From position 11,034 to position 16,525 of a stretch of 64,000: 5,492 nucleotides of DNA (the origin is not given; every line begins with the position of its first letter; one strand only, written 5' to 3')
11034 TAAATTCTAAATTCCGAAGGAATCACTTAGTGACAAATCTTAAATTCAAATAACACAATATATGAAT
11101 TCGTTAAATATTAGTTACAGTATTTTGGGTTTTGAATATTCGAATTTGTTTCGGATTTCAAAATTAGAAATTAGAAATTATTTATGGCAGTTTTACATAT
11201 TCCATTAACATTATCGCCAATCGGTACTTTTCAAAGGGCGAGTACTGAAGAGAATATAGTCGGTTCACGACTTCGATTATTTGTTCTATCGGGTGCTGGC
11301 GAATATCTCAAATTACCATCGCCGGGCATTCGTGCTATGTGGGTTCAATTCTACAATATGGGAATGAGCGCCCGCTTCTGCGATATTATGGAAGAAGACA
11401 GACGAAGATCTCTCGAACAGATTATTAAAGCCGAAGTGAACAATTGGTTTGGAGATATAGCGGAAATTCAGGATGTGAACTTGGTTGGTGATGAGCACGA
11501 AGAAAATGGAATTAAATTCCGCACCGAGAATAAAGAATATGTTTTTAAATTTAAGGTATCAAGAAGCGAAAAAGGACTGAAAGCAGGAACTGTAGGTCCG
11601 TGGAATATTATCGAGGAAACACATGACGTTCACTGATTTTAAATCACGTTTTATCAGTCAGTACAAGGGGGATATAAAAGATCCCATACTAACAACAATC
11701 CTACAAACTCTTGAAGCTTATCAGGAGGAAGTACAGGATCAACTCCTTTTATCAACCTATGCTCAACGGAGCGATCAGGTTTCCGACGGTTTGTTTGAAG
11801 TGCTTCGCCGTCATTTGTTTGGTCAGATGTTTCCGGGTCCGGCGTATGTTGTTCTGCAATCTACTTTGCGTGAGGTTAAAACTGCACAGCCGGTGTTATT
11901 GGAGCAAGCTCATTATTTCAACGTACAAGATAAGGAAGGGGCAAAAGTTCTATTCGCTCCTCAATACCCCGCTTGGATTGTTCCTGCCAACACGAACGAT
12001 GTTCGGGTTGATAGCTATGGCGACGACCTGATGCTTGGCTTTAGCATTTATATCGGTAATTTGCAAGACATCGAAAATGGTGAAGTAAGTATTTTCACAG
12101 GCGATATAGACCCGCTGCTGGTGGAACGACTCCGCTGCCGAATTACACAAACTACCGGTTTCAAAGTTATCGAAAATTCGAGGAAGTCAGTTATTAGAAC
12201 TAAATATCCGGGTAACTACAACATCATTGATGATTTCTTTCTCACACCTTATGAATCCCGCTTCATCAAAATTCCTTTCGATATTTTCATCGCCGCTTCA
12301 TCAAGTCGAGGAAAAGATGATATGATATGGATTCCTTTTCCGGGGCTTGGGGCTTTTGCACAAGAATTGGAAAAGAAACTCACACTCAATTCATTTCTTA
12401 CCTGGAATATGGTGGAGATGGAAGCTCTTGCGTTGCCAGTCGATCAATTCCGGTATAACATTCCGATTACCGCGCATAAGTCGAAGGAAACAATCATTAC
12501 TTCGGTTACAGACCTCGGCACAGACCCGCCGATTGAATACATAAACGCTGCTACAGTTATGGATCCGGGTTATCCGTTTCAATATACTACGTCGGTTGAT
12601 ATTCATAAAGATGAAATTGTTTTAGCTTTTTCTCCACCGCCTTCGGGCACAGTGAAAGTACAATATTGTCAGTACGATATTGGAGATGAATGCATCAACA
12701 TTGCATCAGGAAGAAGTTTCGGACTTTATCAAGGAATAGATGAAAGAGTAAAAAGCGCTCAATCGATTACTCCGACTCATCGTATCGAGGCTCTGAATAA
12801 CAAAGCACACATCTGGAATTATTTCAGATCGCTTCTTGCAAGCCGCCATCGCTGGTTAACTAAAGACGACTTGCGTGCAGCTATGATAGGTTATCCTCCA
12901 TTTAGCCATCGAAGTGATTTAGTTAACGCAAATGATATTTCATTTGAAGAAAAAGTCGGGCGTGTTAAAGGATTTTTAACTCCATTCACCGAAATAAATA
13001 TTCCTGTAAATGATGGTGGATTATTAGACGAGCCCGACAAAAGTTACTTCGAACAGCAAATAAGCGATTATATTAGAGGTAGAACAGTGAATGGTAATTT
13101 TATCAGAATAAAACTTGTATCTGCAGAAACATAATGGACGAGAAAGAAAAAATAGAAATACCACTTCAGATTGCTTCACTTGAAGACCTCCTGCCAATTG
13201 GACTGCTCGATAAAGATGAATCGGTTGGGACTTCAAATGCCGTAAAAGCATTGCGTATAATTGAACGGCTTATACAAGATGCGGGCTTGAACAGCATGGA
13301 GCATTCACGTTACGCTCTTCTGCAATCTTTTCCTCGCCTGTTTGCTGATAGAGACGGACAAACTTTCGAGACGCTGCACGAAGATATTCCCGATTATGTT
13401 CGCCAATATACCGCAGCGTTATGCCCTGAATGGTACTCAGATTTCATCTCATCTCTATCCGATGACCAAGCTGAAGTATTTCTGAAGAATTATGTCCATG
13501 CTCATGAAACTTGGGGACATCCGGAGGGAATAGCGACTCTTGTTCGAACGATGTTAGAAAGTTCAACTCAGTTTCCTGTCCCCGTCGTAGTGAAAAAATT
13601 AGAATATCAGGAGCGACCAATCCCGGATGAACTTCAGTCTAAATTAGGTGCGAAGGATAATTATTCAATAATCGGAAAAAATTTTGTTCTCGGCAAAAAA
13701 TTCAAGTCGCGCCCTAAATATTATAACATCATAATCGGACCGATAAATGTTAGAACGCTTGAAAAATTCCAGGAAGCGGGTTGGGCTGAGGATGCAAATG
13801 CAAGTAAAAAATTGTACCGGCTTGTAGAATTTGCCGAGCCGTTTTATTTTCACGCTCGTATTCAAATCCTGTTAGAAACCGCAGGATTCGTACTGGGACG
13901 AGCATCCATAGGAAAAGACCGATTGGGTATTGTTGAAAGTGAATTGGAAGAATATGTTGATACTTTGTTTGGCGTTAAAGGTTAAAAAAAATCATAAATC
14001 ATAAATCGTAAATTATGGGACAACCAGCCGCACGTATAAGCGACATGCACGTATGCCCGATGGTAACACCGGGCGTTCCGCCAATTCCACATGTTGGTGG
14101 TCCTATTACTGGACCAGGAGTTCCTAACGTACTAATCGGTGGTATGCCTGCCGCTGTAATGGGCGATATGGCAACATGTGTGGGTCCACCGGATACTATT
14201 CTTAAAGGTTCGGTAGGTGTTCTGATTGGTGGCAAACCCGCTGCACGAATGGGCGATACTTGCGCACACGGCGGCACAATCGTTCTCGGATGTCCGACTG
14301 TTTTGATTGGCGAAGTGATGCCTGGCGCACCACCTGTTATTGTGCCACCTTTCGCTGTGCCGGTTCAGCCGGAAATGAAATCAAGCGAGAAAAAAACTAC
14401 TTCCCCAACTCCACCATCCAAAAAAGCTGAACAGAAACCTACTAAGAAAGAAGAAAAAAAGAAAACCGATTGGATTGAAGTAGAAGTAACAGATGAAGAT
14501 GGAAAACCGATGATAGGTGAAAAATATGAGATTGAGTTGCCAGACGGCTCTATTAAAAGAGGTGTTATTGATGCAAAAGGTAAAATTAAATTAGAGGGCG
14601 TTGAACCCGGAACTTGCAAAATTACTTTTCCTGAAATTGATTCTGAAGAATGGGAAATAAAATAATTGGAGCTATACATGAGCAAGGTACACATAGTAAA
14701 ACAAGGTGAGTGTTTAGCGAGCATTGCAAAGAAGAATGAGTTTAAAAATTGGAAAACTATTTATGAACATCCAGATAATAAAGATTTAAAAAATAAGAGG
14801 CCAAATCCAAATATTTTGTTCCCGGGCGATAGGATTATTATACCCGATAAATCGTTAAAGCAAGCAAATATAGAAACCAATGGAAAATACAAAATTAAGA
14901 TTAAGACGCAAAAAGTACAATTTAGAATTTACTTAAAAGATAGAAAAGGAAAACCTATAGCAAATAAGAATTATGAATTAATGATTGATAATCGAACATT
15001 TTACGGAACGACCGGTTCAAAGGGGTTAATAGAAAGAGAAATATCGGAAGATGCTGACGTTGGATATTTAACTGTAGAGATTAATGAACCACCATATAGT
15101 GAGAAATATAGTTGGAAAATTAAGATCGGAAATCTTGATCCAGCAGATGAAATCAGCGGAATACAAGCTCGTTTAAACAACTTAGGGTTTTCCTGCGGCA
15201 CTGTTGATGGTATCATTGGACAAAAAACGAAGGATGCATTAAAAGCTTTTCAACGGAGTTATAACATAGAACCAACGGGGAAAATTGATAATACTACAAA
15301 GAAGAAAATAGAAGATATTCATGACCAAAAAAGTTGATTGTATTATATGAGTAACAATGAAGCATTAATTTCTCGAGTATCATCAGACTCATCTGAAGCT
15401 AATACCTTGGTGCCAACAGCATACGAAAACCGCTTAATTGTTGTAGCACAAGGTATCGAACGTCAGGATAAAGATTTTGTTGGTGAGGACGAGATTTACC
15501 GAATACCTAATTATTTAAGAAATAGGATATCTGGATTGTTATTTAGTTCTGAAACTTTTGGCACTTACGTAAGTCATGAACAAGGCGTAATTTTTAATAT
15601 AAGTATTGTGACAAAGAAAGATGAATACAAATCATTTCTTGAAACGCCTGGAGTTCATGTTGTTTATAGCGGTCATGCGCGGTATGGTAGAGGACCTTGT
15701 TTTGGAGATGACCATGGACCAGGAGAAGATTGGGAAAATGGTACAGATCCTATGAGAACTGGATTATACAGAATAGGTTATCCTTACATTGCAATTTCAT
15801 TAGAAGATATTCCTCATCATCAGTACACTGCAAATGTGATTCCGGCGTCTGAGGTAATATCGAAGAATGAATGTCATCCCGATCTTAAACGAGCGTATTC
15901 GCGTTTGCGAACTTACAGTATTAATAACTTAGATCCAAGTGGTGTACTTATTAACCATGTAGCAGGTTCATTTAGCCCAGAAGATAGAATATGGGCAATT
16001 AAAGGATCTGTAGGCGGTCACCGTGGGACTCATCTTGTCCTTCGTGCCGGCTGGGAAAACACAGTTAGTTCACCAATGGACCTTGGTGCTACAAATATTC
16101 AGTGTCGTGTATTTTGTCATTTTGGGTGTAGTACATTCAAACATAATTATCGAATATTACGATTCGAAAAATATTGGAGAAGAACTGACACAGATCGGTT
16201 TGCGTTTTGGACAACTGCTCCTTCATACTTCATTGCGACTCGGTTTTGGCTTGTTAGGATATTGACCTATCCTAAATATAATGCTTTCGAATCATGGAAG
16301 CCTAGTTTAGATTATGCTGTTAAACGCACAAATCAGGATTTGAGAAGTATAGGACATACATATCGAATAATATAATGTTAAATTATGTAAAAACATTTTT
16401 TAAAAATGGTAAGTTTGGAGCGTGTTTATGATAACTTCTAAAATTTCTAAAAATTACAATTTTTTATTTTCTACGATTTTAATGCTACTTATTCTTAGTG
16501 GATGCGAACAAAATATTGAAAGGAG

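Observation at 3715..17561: Compact T6SS-like contractile injection locus with a ClpV-like ATPase and no recognisable membrane complex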

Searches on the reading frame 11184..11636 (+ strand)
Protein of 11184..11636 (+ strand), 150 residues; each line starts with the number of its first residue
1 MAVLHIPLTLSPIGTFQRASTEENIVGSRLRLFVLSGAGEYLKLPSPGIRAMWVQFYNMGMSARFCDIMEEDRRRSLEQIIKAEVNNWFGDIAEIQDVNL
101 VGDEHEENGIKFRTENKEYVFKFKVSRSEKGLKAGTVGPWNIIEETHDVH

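Call 3: search_protein_families(library=pfam, proteins=[window:11184-11636:+], max_evalue=0.01)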
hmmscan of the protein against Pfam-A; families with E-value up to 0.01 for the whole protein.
window:11184-11636:+ (150 aa): 0 families

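Call 5: search_protein_families(library=ncbifam, proteins=[window:11184-11636:+], max_evalue=0.01)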
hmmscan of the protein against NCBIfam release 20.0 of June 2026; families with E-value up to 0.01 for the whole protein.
window:11184-11636:+ (150 aa): 0 families

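Call 67: search_solved_structures(query=A7, max_evalue=10)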
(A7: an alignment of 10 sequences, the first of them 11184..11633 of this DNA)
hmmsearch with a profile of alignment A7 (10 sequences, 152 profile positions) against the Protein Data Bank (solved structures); distinct sequences matched with E-value up to 10: 3.
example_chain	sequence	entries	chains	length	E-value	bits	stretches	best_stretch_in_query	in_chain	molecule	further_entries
4r77_B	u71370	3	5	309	0.039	16.7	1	77-131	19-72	Choline kinase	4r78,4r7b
6vsk_A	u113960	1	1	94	0.52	13.1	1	46-122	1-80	Phosphatidylinositol 3,4,5-trisphosphate-dependent Rac exchanger 1 protein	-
5t7v_SF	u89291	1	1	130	1.4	11.7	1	77-108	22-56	30S ribosomal protein S8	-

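Call 68: search_protein_families(library=pfam, alignment_id=A7, max_evalue=10)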
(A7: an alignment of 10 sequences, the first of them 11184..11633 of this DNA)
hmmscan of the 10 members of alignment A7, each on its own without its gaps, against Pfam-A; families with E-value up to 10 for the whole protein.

A. member 1, window:11184-11633:+ (150 aa): 0 families

B. families by the number of members that match (of 10 scanned): 3 families
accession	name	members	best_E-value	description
PF17084.10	TDA11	1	0.11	Topoisomerase I damage affected protein 11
PF04320.19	YggL_50S_bp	1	0.14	YggL 50S ribosome-binding protein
PF22724.1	NCAB1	1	0.26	NACHT C-terminal Alpha/Beta 1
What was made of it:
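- Tried and rejected: The 150-aa family returned nothing (call 68).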

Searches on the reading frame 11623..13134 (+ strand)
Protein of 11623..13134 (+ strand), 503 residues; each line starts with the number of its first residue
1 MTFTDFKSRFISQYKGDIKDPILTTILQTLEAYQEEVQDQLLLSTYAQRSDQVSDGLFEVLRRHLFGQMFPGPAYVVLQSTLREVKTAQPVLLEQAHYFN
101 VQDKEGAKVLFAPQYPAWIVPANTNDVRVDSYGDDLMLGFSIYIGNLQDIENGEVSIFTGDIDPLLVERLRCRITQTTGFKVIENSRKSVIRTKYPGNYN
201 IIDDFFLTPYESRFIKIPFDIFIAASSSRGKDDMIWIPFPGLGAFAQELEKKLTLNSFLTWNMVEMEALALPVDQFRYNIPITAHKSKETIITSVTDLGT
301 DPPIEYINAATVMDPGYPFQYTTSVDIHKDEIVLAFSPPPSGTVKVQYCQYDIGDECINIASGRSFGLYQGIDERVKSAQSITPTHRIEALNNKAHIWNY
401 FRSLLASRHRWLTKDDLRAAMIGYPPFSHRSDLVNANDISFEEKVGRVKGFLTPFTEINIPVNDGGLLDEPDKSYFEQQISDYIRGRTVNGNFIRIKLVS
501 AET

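Call 3: search_protein_families(library=pfam, proteins=[window:11623-13134:+], max_evalue=0.01)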
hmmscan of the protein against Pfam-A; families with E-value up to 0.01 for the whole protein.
window:11623-13134:+ (503 aa): 0 families

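Call 5: search_protein_families(library=ncbifam, proteins=[window:11623-13134:+], max_evalue=0.01)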
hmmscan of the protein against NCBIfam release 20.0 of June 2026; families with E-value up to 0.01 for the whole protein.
window:11623-13134:+ (503 aa): 0 families

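Call 88: search_solved_structures(query=A8, max_evalue=10)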
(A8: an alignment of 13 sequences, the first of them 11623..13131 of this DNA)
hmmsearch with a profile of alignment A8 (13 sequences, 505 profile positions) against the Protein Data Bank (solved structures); distinct sequences matched with E-value up to 10: 6.
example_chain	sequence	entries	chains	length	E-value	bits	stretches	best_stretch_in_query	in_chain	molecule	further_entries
8vur_H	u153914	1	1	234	0.17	13.7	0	307-355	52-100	003-102 Heavy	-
8dfg_H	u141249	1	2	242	1.2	10.9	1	306-351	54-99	42D6 Fab Heavy Chain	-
10op_S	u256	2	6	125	1.4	10.7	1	306-355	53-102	294S Heavy Chain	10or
9c7s_H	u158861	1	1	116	2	10.2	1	240-280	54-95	Fab COV-3891 heavy chain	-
9wcx_i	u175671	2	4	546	2.6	9.8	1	430-497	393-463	Cytochrome bc1 complex cytochrome b subunit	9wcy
9o18_H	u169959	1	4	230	2.8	9.7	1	306-350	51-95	Fab1504 Heavy Chain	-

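Call 89: search_protein_families(library=pfam, alignment_id=A8, max_evalue=10)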
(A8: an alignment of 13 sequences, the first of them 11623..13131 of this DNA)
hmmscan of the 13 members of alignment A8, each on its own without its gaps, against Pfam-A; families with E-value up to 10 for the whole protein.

A. member 1, window:11623-13131:+ (503 aa): 0 families

B. families by the number of members that match (of 13 scanned): 2 families
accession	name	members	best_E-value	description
PF05947.17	T6SS_TssF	1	0.056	Type VI secretion system, TssF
PF03202.18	Lipoprotein_10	1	5.3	Putative mycoplasma lipoprotein, C-terminal region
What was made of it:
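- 11623..13134 (+): TssF-like baseplate wedge protein (503 aa). One of 13 members hits Pfam T6SS_TssF at E 0.056 (call 89).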

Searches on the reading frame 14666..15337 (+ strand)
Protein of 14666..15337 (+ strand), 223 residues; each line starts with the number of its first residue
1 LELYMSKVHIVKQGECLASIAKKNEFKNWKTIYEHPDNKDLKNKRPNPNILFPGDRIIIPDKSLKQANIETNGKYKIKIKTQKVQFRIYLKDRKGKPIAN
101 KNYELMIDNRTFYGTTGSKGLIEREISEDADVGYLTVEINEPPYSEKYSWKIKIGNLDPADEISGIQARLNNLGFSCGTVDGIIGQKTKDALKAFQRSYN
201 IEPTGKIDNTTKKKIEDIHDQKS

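Call 4: search_protein_families(library=pfam, proteins=[window:14666-15337:+], max_evalue=0.01)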
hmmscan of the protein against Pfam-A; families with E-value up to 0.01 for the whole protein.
window:14666-15337:+ (223 aa): 3 families
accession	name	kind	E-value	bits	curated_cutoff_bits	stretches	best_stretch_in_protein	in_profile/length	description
PF01471.23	PG_binding_1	-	3.2e-15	56.5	23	1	161-214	3-56/57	Putative peptidoglycan binding domain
PF08823.16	PG_binding_2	-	2.7e-05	24.8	21.1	1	161-208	16-61/74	Putative peptidoglycan binding domain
PF01476.26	LysM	-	0.0012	19.2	20.9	0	9-24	1-16/43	LysM domain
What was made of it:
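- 14666..15337 (+): LysM + PG_binding_1 protein (223 aa) with no signal peptide; candidate cargo or peptidoglycan-targeting module. PG_binding_1 56.5 bits and a weak LysM hit (call 4).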

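Call 6: search_protein_families(library=ncbifam, proteins=[window:14666-15337:+], max_evalue=0.01)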
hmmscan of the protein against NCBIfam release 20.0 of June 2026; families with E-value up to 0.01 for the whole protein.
window:14666-15337:+ (223 aa): 5 families
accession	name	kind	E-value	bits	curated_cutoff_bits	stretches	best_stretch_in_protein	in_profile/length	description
TIGR02869.1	spore_SleB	equivalog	3.9e-10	39.9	236.5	1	160-215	13-68/201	spore cortex-lytic enzyme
TIGR03979.1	His_Ser_Rich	equivalog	2.4e-08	34.2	121.65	1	163-210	134-181/190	His-Xaa-Ser repeat protein HxsA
NF052377.1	lmo1851_S41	exception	2.5e-07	29.8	725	1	151-217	381-447/468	lmo1851 family serine protease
NF004786.0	PRK06132.1-3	equivalog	4e-07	29.2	329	1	160-215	220-275/418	hypothetical protein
NF052336.1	PdgHdaseHSB100310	equivalog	0.0057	16.1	500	1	145-207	177-238/316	peptidoglycan hydrolase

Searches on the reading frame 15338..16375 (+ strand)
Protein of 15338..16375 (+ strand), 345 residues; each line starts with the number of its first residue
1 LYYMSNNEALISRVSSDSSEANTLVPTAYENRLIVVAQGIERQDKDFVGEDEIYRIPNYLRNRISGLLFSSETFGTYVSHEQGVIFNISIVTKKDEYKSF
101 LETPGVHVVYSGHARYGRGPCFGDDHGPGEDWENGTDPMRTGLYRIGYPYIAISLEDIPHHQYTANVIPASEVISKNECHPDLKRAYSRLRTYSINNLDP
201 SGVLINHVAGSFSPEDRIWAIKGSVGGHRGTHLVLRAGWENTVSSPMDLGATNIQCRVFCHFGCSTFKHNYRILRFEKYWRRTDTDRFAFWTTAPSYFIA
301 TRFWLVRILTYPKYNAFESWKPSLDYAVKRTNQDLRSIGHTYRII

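Call 4: search_protein_families(library=pfam, proteins=[window:15338-16375:+], max_evalue=0.01)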
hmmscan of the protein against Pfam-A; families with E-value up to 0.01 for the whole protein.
window:15338-16375:+ (345 aa): 0 families

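Call 6: search_protein_families(library=ncbifam, proteins=[window:15338-16375:+], max_evalue=0.01)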
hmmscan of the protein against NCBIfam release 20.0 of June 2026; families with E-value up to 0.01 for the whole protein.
window:15338-16375:+ (345 aa): 0 families

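Call 80: search_solved_structures(query=window:15338-16375:+, max_evalue=10)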
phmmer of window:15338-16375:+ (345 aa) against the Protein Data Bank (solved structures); distinct sequences matched with E-value up to 10: 0.

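Call 81: search_dna_similar(query=window:15338-16375:+, collection=plasmids, mode=protein, max_evalue=0.01, max_rows=10)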
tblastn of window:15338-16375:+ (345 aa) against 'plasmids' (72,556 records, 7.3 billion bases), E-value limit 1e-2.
No match.
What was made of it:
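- Tried and rejected: No match in plasmids (call 81).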
